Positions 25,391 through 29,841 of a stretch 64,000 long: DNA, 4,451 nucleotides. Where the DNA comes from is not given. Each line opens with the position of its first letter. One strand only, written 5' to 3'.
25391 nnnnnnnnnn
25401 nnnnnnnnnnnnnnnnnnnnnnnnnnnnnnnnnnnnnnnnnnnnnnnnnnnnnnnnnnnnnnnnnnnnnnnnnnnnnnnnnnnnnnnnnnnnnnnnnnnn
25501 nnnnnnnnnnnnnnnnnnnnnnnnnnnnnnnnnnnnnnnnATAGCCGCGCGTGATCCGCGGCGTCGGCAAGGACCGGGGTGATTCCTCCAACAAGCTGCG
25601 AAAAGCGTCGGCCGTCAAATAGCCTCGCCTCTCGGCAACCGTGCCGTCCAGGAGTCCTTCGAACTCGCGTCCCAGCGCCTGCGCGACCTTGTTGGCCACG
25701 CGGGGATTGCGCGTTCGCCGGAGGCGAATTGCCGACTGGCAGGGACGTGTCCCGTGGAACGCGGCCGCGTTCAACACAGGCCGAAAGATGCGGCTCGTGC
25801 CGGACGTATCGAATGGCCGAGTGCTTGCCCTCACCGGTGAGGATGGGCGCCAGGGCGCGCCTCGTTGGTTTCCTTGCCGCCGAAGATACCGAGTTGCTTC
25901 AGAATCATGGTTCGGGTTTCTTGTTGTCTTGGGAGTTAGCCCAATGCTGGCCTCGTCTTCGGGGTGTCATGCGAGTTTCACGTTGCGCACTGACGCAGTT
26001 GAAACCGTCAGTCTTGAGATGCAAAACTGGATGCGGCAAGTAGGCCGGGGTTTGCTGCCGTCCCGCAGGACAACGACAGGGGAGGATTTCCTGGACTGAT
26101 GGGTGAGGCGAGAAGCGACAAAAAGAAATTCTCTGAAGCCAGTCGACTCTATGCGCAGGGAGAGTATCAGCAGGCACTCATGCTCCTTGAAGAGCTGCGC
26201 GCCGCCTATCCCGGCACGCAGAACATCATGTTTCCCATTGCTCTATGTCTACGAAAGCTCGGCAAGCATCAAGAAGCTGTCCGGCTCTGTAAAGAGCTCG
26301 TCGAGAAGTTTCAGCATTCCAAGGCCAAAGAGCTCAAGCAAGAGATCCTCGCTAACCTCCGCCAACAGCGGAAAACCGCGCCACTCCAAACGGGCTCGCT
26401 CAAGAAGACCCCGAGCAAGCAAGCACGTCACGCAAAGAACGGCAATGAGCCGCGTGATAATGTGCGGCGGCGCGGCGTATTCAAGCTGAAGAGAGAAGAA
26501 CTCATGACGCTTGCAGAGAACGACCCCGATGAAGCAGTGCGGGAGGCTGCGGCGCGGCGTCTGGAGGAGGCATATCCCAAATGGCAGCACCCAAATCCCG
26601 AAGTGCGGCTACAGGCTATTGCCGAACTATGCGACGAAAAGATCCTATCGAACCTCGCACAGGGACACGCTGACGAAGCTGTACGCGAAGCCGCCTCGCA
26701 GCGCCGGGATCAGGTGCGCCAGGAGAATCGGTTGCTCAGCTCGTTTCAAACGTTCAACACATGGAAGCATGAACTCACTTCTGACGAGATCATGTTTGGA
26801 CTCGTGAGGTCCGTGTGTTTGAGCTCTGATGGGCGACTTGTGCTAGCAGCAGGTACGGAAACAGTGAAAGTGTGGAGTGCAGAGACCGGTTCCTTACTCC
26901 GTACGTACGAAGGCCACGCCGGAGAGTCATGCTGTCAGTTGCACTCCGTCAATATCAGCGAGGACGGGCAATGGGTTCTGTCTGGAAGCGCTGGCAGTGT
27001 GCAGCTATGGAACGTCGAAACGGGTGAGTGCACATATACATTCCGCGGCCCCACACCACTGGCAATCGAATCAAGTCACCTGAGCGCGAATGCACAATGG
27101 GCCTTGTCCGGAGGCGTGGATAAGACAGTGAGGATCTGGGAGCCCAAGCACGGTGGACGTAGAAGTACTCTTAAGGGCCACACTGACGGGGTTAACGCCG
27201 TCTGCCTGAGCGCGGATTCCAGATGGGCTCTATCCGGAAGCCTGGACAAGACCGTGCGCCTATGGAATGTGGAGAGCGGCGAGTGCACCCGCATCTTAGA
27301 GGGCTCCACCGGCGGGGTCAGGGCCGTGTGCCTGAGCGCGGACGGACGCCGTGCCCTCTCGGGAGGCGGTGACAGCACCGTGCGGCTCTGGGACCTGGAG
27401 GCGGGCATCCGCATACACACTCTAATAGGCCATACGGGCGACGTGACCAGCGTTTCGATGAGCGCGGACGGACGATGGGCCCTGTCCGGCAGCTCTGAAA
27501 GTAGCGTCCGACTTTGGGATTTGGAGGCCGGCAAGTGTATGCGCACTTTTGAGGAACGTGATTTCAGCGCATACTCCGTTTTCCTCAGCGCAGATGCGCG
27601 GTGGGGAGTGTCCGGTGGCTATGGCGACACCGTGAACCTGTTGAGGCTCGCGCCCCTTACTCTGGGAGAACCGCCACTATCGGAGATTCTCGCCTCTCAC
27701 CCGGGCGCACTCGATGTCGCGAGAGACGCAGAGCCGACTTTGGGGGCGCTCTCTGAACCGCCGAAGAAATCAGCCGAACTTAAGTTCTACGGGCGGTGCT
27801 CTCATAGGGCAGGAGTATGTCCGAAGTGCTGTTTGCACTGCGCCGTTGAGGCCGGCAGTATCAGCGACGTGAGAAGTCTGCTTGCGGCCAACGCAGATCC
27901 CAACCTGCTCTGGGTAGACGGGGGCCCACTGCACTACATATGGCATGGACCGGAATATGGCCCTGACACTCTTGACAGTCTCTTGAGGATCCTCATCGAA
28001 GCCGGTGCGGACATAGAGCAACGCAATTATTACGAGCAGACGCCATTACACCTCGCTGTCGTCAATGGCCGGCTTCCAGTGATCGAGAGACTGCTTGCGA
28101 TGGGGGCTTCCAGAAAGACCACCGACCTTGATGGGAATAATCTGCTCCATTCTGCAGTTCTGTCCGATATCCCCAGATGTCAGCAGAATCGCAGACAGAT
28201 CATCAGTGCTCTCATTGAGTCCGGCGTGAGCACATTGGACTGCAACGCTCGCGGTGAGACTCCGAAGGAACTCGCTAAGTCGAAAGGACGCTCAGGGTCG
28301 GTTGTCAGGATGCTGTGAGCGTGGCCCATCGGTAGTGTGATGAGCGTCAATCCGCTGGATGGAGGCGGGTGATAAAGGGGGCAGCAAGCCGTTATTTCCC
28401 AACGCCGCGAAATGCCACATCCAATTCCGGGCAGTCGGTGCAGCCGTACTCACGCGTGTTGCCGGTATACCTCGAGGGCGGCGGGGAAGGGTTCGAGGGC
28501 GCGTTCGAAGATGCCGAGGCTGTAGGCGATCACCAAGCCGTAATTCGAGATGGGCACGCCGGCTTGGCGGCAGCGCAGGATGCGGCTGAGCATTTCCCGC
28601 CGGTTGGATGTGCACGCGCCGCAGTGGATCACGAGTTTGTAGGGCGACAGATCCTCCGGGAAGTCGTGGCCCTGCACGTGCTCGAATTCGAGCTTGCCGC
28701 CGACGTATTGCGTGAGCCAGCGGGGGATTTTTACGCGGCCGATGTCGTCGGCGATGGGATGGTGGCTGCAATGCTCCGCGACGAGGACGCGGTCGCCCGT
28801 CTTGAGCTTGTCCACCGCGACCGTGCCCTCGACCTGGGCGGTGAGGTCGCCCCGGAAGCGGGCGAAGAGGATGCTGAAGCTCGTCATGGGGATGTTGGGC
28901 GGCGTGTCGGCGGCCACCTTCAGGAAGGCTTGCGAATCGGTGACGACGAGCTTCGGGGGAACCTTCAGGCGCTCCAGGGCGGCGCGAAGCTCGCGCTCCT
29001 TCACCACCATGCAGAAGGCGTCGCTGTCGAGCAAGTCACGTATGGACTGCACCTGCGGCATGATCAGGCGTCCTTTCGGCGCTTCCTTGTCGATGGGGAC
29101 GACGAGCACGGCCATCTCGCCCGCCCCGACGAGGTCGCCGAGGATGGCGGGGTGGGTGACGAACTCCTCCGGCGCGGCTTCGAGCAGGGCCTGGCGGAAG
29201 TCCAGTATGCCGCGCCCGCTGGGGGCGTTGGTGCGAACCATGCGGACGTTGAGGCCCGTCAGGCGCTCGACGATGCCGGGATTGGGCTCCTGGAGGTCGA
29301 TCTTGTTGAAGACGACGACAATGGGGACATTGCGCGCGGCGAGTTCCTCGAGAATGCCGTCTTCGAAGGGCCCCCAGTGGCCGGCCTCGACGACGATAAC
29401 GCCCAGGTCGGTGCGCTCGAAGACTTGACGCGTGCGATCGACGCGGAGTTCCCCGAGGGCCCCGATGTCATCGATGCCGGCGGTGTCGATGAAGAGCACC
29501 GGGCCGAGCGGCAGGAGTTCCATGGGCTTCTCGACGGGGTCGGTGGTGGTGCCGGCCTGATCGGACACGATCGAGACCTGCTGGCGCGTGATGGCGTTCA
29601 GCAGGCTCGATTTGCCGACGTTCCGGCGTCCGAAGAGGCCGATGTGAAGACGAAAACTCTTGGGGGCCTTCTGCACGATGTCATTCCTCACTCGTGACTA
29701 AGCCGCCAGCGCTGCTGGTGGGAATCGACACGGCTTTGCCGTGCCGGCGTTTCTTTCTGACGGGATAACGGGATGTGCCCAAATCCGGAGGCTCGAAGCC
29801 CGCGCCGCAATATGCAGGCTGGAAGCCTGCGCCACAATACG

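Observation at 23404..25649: About 2.1-kb lower-GC insertion after hydE bracketed by an 89-nt direct repeat of the hydE 3' end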

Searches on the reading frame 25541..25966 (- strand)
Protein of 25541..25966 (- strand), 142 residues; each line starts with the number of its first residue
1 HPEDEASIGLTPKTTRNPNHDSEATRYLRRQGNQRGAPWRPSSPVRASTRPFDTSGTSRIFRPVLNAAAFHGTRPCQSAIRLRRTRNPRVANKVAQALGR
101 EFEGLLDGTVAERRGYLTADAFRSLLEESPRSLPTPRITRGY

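Call 54: search_protein_families(library=pfam, proteins=[window:25541-25966:-, window:25542-25898:-], max_evalue=1)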
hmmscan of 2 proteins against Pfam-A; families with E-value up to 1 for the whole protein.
seq(142 aa): 0 families

seq(119 aa): 0 families

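Call 59: search_protein_representatives(protein=window:25541-25966:-)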
Query: 142 residues. Proteins with E-value up to 0.001 (for the whole library): 0; up to 1e-10: 0; up to 1e-30: 0. The best 0 are listed.
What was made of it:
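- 25650..26098 (.): Non-coding right flank. The longest minus-strand reading frame has 0 homologs among 1.84 billion representative proteins (call 59).
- On CIME / decayed integrative element: Its non-coding parts have no protein homology (calls 54, 59).
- Tried and rejected: The six-frame pieces have no Pfam hit (call 54), and the longest frame has no homolog among 1.84 billion representative proteins (call 59).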

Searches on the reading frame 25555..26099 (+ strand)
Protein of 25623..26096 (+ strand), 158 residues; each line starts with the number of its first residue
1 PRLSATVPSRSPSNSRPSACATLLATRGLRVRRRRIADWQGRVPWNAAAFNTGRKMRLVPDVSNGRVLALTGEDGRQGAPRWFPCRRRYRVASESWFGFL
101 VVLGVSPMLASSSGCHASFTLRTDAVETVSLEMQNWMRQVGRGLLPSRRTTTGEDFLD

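Call 6: search_protein_families(library=pfam, proteins=[window:25641-26099:+])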
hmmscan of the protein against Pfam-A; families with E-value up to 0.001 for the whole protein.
window:25641-26099:+ (152 aa): 0 families

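Call 54: search_protein_families(library=pfam, proteins=[window:25623-26096:+, window:25555-26040:+], max_evalue=1)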
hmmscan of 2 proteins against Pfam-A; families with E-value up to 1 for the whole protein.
seq(158 aa): 0 families

seq(162 aa): 0 families
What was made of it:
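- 25650..26098 (.): No Pfam hit in any reading frame (call 54).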

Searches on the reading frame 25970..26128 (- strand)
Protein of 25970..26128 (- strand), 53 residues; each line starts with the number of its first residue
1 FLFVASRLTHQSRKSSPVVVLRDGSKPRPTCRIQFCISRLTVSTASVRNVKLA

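Call 54: search_protein_families(library=pfam, proteins=[window:25970-26128:-], max_evalue=1)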
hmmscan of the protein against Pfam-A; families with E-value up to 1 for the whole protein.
seq(53 aa): 1 family
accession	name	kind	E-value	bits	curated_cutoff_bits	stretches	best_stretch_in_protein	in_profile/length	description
PF11112.13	PyocinActivator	-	0.054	14.1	24.2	0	30-52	38-60/74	Pyocin activator protein PrtN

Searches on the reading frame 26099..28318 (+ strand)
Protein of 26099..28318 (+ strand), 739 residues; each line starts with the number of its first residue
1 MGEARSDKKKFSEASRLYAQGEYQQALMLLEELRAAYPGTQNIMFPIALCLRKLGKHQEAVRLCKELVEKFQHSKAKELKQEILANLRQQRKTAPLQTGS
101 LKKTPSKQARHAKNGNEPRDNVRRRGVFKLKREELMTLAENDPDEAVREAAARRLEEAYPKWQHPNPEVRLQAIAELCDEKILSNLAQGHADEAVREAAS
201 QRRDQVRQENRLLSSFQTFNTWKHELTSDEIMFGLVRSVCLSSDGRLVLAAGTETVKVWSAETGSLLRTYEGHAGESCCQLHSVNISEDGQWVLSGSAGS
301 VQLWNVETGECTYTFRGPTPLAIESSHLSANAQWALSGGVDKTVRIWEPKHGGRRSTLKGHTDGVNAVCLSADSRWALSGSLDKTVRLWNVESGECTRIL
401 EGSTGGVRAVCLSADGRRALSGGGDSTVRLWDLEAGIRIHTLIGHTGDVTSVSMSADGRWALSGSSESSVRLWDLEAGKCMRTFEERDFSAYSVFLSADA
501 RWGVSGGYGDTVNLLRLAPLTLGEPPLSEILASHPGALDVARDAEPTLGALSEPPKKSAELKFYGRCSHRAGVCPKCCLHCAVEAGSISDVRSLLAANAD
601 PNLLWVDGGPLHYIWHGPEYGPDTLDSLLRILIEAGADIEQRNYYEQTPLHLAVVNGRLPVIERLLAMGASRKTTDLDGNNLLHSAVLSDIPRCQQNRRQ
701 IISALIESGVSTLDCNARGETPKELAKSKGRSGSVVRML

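Call 6: search_protein_families(library=pfam, proteins=[window:26099-28318:+])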
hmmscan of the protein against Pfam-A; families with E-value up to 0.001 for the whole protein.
window:26099-28318:+ (739 aa): 43 families (the best 25 are shown)
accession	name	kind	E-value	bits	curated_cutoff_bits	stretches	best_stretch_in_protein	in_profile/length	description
PF25173.1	Beta-prop_WDR3_1st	-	2.2e-52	177.9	154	2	380-513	47-180/184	WDR3 first beta-propeller domain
PF00400.38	WD40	-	3.1e-49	163.8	27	5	355-390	4-39/39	WD domain, G-beta repeat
PF25174.1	Beta-prop_THOC3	-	9e-44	149.9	305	3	329-435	11-119/272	THOC3 beta-propeller domain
PF25175.1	Beta-prop_WDR5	-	2.6e-39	135.7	250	2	321-493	11-183/296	WDR5 beta-propeller domain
PF24814.1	WD40_Prp19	-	7.4e-36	124.1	320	2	325-496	11-185/281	Prp19 WD40 domain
PF25172.1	Beta-prop_WDR3_2nd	-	3.1e-33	115.7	140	2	357-474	170-287/293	WDR3 second beta-propeller domain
PF25391.1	WD40_Gbeta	-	1.1e-32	113.8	150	3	418-499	156-239/340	G protein beta WD-40 repeat protein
PF24817.1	WD40_WDHD1_1st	-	8.3e-30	104.4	109.9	3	403-485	85-167/291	WDHD1 first WD40 domain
PF24805.1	EIF3I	-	6.9e-29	101.4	200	3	400-487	6-93/324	EIF3I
PF25168.1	Beta-prop_WDR36-Utp21_2nd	-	4.2e-27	95.8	84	2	439-498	233-291/335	WDR36/Utp21 second beta-propeller domain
PF24807.1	WD40_CDC20-Fz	-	4.7e-22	79.1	200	1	246-441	21-217/292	CDC20/Fizzy WD40 domain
PF23869.1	Beta-prop_WDR75_1st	-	1e-18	68.1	45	1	370-443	2-75/292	WD repeat-containing protein 75 first beta-propeller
PF24782.2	WD40_MABP1-WDR62_2nd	-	7.6e-17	61.7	290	2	376-475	239-341/341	MABP1/WDR62 second WD40 domain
PF24105.1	Beta-prop_CAF1B_HIR1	-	6.3e-16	58.7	80.5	2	357-434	125-202/383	CAF1B/HIR1 beta-propeller domain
PF24796.1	WDR55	-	5e-15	55.8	200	2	282-433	57-208/296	WDR55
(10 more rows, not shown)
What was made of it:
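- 26099..28318 (+): WD40/ankyrin/TPR repeat protein gene with the lowest GC3 in the window; it lies outside the bracketed segment but belongs to the same compositionally atypical block between hydE and hydF. Pfam domains (call 6).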

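Call 61: search_protein_families(library=ncbifam, proteins=[window:26099-28315:+], max_evalue=0.001)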
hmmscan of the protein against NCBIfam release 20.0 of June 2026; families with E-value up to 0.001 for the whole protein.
window:26099-28315:+ (739 aa): 5 families
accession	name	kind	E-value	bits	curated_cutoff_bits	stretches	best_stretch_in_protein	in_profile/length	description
NF043029.1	T4SS_AnkY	equivalog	6.9e-08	31.4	600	1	629-687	474-532/543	Dot/Icm T4SS effector AnkY/LegA9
NF043028.1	T4SS_AnkX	equivalog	1.9e-07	29.7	1400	1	578-689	585-695/938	Dot/Icm T4SS effector AnkN/AnkX/LegA8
NF040959.1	MamA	equivalog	5.7e-06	25.9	200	1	13-104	42-135/204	magnetosome protein MamA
TIGR02552.1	LcrH_SycD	equivalog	0.00018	21.3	104.8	1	11-61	22-72/136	SycD/LcrH family type III secretion system chaperone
NF043023.1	T4SS_AnkH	equivalog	0.0005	18.9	600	0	630-688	49-107/467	Dot/Icm T4SS effector AnkH/LegA3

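Call 62: search_protein_families(library=padloc, proteins=[window:26099-28315:+], max_evalue=0.001)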
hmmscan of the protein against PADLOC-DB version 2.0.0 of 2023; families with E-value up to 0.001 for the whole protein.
window:26099-28315:+ (739 aa): 3 families
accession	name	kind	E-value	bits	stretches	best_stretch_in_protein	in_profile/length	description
PDLC02919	HEAT-ARM_XIII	-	1.1e-14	50.9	2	288-487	60-248/1972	-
PDLC04783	PDC-M72A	-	6.1e-09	33.6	1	579-735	201-345/392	-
PDLC02908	Ankyrin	-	2.4e-05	20.8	0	642-726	732-809/880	-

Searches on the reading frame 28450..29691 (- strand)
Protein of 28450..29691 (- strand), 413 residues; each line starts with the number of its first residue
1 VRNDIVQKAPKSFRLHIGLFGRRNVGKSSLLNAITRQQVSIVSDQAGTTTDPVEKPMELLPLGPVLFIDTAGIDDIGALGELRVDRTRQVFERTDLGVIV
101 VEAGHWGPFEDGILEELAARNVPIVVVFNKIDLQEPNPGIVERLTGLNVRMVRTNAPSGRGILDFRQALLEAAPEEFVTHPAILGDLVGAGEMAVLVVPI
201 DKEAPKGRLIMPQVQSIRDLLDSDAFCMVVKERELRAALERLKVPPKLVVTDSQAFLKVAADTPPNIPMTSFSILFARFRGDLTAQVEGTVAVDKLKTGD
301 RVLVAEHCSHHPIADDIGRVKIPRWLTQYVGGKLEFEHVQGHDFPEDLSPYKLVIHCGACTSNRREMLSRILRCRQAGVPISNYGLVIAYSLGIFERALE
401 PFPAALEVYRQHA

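Call 6: search_protein_families(library=pfam, proteins=[window:28450-29691:-])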
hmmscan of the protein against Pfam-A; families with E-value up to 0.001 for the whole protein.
window:28450-29691:- (413 aa): 5 families
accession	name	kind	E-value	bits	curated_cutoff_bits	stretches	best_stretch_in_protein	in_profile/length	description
PF18133.7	HydF_tetramer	-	2.3e-44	150.4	22.6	1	287-401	4-118/118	Hydrogen maturase F tetramerization domain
PF18128.7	HydF_dimer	-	9e-38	128.8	23.4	1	183-281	1-99/99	Hydrogen maturase F dimerization domain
PF01926.29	MMR_HSR1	-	1.6e-21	77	21.9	1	17-130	2-113/113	50S ribosome-binding GTPase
PF02421.24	FeoB_N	-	8.9e-07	29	27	1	16-167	2-154/156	Ferrous iron transport protein B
PF03193.22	RsgA_GTPase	-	8.2e-06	26.2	30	0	19-76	111-171/174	RsgA GTPase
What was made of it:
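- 28450..29691 (-): hydF, convergent with hydE; this marks the other edge of the atypical block. It has Pfam HydF_tetramer, HydF_dimer and MMR_HSR1 domains (call 6).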
